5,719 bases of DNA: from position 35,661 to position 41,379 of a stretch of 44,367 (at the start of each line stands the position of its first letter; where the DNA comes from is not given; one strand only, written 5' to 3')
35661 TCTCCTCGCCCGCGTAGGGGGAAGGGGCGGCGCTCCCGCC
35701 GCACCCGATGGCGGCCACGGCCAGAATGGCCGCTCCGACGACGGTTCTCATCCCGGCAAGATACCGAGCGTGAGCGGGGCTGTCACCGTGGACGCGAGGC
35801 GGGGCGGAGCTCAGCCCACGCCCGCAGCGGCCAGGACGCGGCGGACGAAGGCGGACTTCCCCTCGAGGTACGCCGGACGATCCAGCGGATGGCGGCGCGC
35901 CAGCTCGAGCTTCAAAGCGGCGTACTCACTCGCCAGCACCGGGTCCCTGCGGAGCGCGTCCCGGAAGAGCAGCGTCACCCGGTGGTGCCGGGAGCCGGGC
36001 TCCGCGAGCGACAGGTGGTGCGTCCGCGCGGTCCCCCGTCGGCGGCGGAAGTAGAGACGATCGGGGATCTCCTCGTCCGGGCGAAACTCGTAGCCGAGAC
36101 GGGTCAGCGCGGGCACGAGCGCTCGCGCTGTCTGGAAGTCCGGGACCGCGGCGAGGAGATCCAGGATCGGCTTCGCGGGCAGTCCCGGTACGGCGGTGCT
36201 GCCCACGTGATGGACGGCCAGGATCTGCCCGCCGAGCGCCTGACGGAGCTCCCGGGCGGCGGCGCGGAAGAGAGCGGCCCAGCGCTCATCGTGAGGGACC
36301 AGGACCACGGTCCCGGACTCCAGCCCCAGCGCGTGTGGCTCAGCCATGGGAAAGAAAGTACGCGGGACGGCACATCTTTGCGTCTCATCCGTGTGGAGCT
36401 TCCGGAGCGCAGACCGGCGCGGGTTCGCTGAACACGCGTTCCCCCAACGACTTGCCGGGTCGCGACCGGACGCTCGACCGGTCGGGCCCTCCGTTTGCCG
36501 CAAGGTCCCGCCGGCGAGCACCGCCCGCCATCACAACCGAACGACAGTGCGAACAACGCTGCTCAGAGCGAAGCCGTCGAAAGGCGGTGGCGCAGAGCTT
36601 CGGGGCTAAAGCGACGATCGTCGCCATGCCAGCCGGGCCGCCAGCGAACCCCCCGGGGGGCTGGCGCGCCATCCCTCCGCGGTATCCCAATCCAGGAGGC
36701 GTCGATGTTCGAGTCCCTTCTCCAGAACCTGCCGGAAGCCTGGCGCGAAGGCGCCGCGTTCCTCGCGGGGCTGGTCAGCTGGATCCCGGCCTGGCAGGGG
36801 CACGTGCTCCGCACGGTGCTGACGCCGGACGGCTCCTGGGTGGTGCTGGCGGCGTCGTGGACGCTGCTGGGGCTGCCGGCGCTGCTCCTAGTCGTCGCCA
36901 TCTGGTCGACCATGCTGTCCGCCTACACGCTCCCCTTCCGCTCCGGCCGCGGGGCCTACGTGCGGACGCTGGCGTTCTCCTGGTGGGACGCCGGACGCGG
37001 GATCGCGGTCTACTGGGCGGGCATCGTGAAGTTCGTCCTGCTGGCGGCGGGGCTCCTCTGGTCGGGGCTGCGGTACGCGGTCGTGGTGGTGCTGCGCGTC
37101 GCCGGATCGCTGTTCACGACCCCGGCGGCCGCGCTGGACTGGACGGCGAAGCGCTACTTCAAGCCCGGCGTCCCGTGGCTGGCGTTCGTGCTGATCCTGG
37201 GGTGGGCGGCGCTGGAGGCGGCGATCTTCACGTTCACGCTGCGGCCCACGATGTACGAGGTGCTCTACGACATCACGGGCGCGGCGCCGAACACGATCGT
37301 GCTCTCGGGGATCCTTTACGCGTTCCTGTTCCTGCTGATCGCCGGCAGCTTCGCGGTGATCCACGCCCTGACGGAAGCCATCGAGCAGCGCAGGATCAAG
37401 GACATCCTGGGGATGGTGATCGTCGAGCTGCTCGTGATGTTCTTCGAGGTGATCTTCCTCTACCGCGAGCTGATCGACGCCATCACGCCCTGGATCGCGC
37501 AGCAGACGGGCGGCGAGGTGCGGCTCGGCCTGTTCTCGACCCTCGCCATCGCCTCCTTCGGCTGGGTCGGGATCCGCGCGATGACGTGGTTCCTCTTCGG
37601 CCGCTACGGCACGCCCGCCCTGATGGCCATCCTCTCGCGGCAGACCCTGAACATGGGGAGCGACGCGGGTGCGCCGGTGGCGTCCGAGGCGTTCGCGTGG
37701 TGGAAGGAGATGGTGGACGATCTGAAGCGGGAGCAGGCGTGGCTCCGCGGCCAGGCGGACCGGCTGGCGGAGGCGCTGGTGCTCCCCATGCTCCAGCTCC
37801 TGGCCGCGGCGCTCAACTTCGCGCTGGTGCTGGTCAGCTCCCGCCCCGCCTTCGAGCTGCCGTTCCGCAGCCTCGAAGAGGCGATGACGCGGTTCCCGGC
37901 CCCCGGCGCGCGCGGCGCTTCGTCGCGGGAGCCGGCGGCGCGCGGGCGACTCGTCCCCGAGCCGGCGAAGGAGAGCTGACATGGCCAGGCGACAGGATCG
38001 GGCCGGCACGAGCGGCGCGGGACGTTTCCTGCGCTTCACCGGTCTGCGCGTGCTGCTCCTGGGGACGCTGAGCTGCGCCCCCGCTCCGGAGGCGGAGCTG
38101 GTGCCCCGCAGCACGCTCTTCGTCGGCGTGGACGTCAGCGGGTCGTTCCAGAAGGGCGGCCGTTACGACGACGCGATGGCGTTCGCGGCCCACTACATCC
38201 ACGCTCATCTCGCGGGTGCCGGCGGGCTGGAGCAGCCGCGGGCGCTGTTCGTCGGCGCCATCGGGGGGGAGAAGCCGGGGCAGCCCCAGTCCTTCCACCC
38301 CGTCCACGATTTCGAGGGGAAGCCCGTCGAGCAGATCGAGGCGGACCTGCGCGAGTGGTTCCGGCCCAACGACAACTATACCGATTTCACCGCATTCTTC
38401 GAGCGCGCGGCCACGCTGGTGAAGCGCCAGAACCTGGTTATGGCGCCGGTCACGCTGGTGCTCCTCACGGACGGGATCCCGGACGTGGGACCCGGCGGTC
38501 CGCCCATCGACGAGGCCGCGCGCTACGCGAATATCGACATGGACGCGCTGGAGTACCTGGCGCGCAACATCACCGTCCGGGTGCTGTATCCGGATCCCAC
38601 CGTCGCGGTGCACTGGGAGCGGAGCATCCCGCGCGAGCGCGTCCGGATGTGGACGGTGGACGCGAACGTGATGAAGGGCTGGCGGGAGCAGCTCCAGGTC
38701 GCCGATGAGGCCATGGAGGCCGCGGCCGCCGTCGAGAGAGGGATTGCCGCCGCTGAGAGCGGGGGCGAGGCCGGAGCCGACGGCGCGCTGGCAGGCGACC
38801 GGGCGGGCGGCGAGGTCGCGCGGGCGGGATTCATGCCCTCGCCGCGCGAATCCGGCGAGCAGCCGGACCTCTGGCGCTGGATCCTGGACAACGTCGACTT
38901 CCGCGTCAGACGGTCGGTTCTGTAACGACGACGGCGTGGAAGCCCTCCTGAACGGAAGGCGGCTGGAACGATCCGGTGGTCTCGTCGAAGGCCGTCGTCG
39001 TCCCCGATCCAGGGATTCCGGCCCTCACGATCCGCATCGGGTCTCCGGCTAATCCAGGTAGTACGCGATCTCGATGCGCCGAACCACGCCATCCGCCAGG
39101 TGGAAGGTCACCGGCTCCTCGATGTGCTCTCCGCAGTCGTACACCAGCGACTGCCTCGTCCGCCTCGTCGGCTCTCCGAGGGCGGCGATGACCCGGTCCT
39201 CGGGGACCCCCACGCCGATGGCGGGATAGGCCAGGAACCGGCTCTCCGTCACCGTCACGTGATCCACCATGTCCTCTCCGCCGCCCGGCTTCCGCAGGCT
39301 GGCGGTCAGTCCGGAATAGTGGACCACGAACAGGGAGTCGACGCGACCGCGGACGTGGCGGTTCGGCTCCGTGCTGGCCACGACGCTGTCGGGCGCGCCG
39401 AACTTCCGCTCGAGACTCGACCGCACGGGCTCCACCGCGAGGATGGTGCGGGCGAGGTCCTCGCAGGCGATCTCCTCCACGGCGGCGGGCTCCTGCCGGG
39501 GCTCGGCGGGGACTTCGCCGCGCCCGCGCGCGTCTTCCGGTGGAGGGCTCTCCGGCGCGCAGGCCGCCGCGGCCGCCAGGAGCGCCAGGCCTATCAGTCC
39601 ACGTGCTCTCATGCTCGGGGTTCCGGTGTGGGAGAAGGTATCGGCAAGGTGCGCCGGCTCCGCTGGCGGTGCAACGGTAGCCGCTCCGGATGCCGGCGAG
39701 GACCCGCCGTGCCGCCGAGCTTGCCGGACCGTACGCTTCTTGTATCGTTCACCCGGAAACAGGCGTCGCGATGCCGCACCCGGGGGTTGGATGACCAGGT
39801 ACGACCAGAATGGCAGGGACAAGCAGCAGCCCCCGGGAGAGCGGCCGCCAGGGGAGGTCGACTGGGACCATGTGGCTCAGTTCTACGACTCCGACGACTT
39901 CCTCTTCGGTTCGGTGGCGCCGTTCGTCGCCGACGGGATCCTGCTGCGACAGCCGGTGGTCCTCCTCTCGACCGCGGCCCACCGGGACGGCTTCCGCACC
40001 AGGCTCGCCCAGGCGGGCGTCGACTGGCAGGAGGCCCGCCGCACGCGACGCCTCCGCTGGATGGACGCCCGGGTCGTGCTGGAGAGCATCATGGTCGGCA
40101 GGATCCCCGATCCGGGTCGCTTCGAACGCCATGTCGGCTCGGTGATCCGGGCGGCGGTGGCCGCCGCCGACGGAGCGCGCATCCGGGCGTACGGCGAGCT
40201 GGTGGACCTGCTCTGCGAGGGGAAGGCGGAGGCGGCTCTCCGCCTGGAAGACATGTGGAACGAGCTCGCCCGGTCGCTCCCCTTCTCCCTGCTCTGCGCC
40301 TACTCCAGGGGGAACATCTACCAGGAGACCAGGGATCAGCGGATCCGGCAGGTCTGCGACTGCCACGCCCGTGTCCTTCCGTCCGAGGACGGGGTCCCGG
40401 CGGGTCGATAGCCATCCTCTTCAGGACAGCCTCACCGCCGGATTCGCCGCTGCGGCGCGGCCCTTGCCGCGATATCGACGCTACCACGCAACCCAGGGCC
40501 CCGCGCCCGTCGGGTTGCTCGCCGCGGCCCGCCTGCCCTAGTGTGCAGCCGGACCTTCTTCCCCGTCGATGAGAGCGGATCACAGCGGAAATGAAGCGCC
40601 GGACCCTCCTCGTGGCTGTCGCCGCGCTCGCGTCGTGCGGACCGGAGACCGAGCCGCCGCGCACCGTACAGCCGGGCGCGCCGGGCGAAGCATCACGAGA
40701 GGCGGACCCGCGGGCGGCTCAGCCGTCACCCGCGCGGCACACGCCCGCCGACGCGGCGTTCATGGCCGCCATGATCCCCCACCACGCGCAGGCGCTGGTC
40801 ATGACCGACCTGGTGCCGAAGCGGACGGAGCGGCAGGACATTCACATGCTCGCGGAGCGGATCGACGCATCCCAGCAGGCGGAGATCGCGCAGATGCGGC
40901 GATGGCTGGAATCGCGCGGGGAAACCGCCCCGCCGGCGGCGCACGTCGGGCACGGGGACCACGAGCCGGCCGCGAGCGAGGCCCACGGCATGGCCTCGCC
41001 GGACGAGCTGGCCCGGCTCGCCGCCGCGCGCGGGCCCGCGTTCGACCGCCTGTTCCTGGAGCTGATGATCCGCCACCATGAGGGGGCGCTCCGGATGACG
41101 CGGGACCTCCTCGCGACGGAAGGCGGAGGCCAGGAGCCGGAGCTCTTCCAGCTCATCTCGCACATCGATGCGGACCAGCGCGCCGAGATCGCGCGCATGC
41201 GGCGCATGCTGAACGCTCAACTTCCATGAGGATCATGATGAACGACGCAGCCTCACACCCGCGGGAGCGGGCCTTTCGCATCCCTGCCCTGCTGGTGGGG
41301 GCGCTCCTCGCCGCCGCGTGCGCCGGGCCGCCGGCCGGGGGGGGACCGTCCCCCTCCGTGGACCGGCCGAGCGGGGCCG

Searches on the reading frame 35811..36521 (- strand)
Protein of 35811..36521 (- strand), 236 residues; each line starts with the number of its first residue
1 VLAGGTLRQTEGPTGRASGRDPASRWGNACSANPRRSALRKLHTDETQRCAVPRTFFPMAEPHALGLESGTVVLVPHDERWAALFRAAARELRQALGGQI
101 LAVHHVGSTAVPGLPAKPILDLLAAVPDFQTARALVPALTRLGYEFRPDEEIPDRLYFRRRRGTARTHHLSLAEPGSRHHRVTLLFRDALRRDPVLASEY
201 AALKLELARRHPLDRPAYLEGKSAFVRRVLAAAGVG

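Call 73: search_protein_families(library=pfam, proteins=[window:35811-36521:-], max_evalue=0.0001)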
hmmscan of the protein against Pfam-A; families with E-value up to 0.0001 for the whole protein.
window:35811-36521:- (236 aa): 1 family
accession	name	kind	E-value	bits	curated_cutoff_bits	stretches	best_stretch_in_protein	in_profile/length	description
PF04229.20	GrpB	-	2.9e-47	161.2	25.5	1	72-230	2-157/159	GrpB protein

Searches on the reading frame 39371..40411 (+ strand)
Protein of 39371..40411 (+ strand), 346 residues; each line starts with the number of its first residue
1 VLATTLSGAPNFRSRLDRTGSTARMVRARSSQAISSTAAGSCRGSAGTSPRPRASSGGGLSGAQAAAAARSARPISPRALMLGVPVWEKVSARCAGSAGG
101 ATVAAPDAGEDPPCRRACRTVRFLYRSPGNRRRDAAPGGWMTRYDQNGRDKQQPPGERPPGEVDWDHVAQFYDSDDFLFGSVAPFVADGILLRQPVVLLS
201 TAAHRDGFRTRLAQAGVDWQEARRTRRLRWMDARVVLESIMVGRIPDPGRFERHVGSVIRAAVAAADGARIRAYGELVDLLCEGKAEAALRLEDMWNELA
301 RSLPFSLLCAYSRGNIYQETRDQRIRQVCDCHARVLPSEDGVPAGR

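Call 73: search_protein_families(library=pfam, proteins=[window:39371-40411:+], max_evalue=0.0001)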
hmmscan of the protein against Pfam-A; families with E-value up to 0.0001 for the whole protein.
window:39371-40411:+ (346 aa): 1 family
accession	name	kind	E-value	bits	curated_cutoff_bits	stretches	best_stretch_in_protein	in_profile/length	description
PF14417.12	MEDS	-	1.7e-23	83.7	29.8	1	166-332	1-160/161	MEDS: MEthanogen/methylotroph, DcmR Sensory domain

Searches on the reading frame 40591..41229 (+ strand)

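Call 74: search_protein_families(library=pfam, proteins=[window:40591-41229:+], max_evalue=0.0001)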
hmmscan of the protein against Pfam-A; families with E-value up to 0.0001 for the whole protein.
window:40591-41229:+ (212 aa): 2 families
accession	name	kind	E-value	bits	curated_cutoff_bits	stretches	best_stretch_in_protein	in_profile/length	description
PF03713.19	DUF305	-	1.7e-45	155.3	27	1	54-207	1-151/151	Domain of unknown function (DUF305)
PF13628.12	DUF4142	-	5.5e-07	30.4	27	1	54-190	3-122/138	Domain of unknown function (DUF4142)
